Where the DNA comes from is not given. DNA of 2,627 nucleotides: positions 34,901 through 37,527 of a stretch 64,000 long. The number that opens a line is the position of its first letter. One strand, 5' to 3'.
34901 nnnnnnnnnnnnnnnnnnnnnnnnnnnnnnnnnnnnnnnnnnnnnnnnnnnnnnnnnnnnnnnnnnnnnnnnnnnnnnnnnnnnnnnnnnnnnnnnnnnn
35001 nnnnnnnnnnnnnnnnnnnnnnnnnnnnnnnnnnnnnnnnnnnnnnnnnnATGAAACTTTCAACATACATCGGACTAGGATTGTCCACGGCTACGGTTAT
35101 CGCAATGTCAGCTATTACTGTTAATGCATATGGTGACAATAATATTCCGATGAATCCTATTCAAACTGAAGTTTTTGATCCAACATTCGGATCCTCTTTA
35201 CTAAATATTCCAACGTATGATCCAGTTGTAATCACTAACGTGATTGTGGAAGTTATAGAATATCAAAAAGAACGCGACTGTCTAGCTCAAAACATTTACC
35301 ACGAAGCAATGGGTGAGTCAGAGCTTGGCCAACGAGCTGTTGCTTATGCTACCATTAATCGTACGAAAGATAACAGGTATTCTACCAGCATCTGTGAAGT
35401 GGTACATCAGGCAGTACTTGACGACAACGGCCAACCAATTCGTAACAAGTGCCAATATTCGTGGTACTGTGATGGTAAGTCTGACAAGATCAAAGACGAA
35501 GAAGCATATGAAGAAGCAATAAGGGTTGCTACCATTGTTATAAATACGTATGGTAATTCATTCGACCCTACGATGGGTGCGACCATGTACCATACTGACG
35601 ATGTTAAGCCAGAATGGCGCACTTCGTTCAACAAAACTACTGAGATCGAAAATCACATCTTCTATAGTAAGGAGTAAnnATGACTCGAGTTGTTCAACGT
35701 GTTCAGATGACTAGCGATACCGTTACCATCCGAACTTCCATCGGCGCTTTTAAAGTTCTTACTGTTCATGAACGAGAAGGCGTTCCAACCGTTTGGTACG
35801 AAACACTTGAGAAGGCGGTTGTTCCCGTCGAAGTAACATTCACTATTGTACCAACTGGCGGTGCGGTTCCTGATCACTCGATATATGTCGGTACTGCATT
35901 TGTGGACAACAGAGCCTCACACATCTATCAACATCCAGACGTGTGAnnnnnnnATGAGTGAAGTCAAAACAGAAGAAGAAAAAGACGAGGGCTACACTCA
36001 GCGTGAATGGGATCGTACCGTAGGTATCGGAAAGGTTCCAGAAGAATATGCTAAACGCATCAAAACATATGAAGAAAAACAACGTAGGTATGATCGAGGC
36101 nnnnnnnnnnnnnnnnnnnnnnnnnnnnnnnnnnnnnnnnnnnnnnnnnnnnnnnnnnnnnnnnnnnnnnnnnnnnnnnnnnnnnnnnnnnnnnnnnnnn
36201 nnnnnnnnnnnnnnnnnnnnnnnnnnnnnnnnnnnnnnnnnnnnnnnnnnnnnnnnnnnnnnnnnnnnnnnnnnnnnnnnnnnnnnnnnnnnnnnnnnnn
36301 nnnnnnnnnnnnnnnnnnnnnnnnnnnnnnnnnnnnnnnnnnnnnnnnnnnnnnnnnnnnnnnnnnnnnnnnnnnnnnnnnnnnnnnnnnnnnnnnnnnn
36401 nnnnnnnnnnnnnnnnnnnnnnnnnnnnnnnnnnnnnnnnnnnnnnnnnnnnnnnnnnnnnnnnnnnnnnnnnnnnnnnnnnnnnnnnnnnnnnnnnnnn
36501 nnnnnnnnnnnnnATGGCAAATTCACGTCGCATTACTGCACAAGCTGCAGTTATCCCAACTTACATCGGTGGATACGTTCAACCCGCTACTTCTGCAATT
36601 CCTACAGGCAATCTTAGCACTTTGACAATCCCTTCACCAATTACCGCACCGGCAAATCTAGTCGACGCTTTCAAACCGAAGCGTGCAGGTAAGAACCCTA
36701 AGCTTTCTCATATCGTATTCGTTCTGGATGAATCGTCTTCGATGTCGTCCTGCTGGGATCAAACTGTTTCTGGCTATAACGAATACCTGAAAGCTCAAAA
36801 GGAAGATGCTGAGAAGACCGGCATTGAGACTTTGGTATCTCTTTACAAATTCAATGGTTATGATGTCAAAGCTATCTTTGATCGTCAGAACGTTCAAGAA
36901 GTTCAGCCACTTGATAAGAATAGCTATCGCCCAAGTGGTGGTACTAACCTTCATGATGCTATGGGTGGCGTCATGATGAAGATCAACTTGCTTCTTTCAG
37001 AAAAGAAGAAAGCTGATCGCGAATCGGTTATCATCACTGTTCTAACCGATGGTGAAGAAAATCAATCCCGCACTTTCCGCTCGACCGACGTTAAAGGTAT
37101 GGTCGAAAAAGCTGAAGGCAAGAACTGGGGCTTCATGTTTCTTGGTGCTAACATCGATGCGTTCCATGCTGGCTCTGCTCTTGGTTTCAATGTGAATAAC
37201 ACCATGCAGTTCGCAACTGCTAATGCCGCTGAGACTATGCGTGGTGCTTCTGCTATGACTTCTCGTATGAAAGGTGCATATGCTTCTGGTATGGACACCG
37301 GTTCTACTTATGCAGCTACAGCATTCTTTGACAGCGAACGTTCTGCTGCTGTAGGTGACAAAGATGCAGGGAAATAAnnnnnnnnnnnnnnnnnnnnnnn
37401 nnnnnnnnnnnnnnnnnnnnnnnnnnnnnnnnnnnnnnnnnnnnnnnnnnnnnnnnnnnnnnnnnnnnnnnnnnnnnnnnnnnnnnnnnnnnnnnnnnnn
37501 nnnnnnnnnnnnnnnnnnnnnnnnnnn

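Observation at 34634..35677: Lysis cassette candidate: multi-TM holin-like protein plus SAR-type SleB-family endolysin under an early-type promoter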

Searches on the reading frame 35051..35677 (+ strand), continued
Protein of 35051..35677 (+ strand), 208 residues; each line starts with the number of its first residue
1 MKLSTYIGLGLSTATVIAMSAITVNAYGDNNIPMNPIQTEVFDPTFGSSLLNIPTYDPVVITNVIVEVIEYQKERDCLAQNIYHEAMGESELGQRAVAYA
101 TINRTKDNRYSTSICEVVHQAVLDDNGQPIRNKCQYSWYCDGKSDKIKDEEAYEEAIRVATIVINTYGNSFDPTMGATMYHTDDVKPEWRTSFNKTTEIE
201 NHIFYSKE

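Call 43: search_solved_structures(query=window:35051-35674:+, max_evalue=0.01, show_alignments=2)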
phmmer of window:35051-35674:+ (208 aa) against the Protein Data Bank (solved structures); distinct sequences matched with E-value up to 0.01: 1.
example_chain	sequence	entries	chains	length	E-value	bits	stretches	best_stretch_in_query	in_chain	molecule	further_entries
4f55_A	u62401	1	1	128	0.0098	19.1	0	73-119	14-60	Spore cortex-lytic enzyme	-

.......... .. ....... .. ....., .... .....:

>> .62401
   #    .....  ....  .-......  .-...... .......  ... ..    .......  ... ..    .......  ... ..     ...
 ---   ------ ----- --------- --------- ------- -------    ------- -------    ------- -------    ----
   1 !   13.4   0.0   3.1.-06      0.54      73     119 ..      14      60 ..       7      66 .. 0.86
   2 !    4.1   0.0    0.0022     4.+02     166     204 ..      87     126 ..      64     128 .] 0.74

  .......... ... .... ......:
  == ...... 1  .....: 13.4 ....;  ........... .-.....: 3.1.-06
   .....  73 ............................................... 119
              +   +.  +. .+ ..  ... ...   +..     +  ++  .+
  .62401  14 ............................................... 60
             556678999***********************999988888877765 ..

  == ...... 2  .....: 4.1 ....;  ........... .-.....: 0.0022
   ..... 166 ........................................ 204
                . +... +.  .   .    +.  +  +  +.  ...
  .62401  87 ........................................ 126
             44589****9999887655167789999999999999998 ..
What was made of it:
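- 35267..35677 (+): Hydrolase residues 73-208 plus stop: the SleB/CwlJ-type (Hydrolase_2) catalytic domain. The catalytic Glu85 codon is at 35303-35305. Conserved Cys residues are 77, 115, 134 and 140. PDB sequence match to 4F55 (call 43).
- Checked: The NIYHEA glutamate (E85) aligns with the YGE of SleB (call 43).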

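Call 57: predict_structure(alignment_id=A3)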
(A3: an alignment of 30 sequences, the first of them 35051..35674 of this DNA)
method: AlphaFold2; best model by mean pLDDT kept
length: 208 residues; sequences in the alignment: 30
mean_pLDDT: 81.4   pTM: 0.70
mean pLDDT of the five models: 81.4, 75.4, 75.1, 74.2, 73.2
residues with pLDDT >= 90: 116; 70-90: 36; 50-70: 31; < 50: 25
segments of 3 or more residues with pLDDT < 50: 23-36
pLDDT, mean of each block of 10 residues (from residue 1): 52 51 45 45 53 76 93 97 94 98 96 94 85 80 83 97 97 97 92 96 94
secondary structure, 60 per line:
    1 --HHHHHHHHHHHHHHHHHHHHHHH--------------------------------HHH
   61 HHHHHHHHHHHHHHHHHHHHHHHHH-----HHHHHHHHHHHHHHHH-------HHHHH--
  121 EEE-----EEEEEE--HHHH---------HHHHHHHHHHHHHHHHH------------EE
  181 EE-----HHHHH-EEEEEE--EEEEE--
elements in order: H3-25 H58-85 H91-106 H114-118 E121-123 E129-134 H137-140 H150-166 E179-182 H188-192 E194-199 E202-206
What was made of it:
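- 35129..35266 (+): Hydrolase residues 27-72: variable linker. Residues 23-36 have pLDDT below 50 and residues 21-50 average 45-53. Residues 58-72 are modelled as the start of a long helix. AF2 confidence and secondary structure (call 57).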

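Call 74: find_related_loci(query=A3, collection=viral_contigs, flank=3000)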
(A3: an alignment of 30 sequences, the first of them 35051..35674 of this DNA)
Query A3 (208 aa) in viral_contigs; peptide patterns used: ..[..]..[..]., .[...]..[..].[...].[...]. (x = any residue, [..] = any of these).
600 stretches matched a pattern (row limit reached: there are more); 597 encode a relative of the query (tblastn E <= 1e-3); the best 80 are kept; 80 distinct loci.
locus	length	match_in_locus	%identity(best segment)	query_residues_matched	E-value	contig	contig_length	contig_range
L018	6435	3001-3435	64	54-205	6e-67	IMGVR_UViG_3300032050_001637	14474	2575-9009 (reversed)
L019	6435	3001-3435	63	54-205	4e-65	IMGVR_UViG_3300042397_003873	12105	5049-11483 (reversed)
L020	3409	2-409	51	70-205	2e-45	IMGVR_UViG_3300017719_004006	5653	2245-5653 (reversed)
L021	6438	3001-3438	51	64-206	4e-49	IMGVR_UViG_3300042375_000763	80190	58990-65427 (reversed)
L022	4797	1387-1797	50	69-205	4e-44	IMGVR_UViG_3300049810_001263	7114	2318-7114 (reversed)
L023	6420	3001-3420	49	69-208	3e-43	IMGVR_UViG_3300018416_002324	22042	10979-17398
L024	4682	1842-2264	52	72-207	2e-42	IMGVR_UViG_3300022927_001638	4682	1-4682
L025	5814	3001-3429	48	59-205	1e-40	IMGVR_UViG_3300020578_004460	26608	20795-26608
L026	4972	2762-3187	43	71-208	3e-40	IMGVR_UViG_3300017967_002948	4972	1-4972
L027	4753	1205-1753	43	47-206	2e-40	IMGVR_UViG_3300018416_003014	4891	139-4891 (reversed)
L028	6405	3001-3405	49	72-205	3e-39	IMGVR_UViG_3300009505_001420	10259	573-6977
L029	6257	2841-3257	45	75-208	7e-39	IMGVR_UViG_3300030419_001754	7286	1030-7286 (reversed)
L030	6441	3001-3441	45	66-205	1e-38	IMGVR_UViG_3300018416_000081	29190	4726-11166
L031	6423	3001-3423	47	71-205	2e-38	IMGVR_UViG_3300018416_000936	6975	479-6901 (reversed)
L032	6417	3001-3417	48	72-205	3e-38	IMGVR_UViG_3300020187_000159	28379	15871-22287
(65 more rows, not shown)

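Call 82: fold_search(model_id=the predicted structure, library=pdb)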
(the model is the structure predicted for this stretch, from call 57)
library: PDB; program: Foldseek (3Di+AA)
matches with E <= 10: 69; with E <= 0.001: 3
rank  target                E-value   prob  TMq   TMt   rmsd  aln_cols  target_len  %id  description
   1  4f55                  4.9e-06  1.00  0.45  0.70   4.1       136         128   23  Crystal Structure of the Catalytic Domain of the Bacillus cereus SleB Protein (released 2012-07-11)
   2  4fet_B                1.1e-05  1.00  0.48  0.77   3.7       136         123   24  Catalytic domain of germination-specific lytic tansglycosylase SleB from Bacillus anthracis (released 2012-07-25)
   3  4fet_A                1.4e-05  1.00  0.48  0.77   2.9       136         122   24  Catalytic domain of germination-specific lytic tansglycosylase SleB from Bacillus anthracis (released 2012-07-25)
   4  3fbz_D                1.7e+00  0.07  0.16  0.24  11.6       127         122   13  Crystal structure of ORF140 of the archaeal virus Acidianus Filamentous Virus 1 (AFV1) (released 2009-11-10)
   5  2i39_E                2.5e+00  0.03  0.13  0.18  15.4       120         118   14  Crystal structure of Vaccinia virus N1L protein (released 2006-11-21)
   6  1d3u_B                3.9e+00  0.04  0.13  0.13  14.9       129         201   16  TATA-BINDING PROTEIN/TRANSCRIPTION FACTOR (II)B/BRE+TATA-BOX COMPLEX FROM PYROCOCCUS WOESEI (released 1999-11-15)
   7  1wl2                  3.9e+00  0.03  0.12  0.09  13.1       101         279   17  Crystal Structure Of Octaprenyl Pyrophosphate Synthase From Hyperthermophilic Thermotoga Maritima R90A mutant (released 2005-06-28)
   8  6j5i_A                3.9e+00  0.02  0.10  0.05  17.2       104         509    8  Cryo-EM structure of the mammalian DP-state ATP synthase (released 2019-06-26)
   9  1gl7_B                4.1e+00  0.03  0.15  0.09  11.8       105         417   12  Plasmid coupling protein TrwB in complex with the non-hydrolisable ATP-analogue ADPNP. (released 2002-05-16)
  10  9j10_A                4.1e+00  0.03  0.12  0.07  11.1        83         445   17  Cryo-EM Structure of the Guard Cell Potassium Channel GORK N23 deletion (released 2025-02-26)
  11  6sxn_C                4.6e+00  0.02  0.15  0.13  13.3       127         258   13  Crystal structure of P212121 apo form of CrtE (released 2020-06-24)
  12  2vof_C                4.9e+00  0.04  0.15  0.20  14.5       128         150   11  Structure of mouse A1 bound to the Puma BH3-domain (released 2008-03-04)
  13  7kir                  4.9e+00  0.03  0.15  0.11  10.9       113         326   10  Crystal structure of inositol polyphosphate 1-phosphatase (INPP1) D54A mutant in complex with inositol (1,4)-bisphosphat (released 2020-11-25)
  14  6sxn_F                4.9e+00  0.02  0.15  0.13  13.3       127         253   13  Crystal structure of P212121 apo form of CrtE (released 2020-06-24)
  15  9j0z_C                4.9e+00  0.02  0.11  0.06  11.3        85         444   18  Cryo-EM Structure of the Guard Cell Potassium Channel GORK N50 deletion (released 2025-02-26)
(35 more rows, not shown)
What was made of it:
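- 35267..35677 (+): Foldseek hits to 4F55 and 4FET with TM 0.70-0.77 (call 82).
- On Pfam Hydrolase_2 (PF07486, SleB/CwlJ cell wall hydrolase catalytic domain): Foldseek top hits are 4F55 and 4FET, probability 1.00 (call 82).
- Closest known: Bacillus SleB / CwlJ spore-cortex lytic enzymes. Same: The same catalytic fold (Foldseek TM 0.70-0.77, call 82) and the same catalytic Glu motif (call 43).
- Checked: The predicted fold matches the SleB catalytic domains 4F55 and 4FET (call 82).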

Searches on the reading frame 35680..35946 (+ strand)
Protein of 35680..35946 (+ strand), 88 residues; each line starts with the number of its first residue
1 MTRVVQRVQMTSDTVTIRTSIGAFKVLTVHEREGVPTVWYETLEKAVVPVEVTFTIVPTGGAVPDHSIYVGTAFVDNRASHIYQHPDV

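Call 4: search_protein_families(library=pfam, proteins=[window:35680-35946:+], max_evalue=0.1)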
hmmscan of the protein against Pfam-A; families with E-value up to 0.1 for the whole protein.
window:35680-35946:+ (88 aa): 1 family
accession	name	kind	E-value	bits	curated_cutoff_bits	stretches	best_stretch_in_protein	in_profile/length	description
PF24043.1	DUF7352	-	2.3e-11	44.2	27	1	1-85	1-89/97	Domain of unknown function (DUF7352)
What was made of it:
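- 35680..35946 (+): DUF7352 protein (88 aa), soluble. It follows the hydrolase only in the window's sub-lineage, so it is probably not a core part of the module. Pfam DUF7352 E=2.3e-11 (call 4).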

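Call 42: search_protein_families(library=phrogs, proteins=[window:35680-35943:+], max_evalue=0.01)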
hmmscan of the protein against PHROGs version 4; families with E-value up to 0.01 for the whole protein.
window:35680-35943:+ (88 aa): 1 family
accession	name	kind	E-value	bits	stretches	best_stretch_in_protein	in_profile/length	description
phrog_3848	-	unknown function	6.5e-05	24.3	1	10-85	9-92/100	-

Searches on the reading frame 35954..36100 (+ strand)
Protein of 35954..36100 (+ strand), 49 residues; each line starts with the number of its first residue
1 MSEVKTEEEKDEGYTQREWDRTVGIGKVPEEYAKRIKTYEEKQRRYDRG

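Call 42: search_protein_families(library=phrogs, proteins=[window:35954-36100:+], max_evalue=0.01)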
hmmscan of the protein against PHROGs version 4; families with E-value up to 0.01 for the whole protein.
window:35954-36100:+ (49 aa): 0 families
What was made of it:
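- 35954..36103 (+): 49-aa highly charged ORF with no membrane segment. It is not a spanin candidate. No PHROG match (call 42).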

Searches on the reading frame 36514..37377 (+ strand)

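Call 4: search_protein_families(library=pfam, proteins=[window:36514-37377:+], max_evalue=0.1)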
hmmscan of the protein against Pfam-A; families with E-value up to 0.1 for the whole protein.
window:36514-37377:+ (287 aa): 2 families
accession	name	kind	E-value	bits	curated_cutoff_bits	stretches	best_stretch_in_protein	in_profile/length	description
PF00092.34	VWA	-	1e-05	26.2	23.8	1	67-212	2-139/174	von Willebrand factor type A domain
PF13519.12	VWA_2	-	0.00047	21.2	27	1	67-181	1-107/107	von Willebrand factor type A domain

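Call 42: search_protein_families(library=phrogs, proteins=[window:36514-37374:+], max_evalue=0.01)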
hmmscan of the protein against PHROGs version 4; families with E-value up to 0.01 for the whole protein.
window:36514-37374:+ (287 aa): 3 families
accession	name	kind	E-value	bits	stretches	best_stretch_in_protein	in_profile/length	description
phrog_7371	-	unknown function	2.2e-42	146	1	61-277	3-201/204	-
phrog_26613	-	unknown function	4.5e-13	50.3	1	65-237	13-187/345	-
phrog_5359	-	unknown function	2e-07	31.8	1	60-215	23-179/229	-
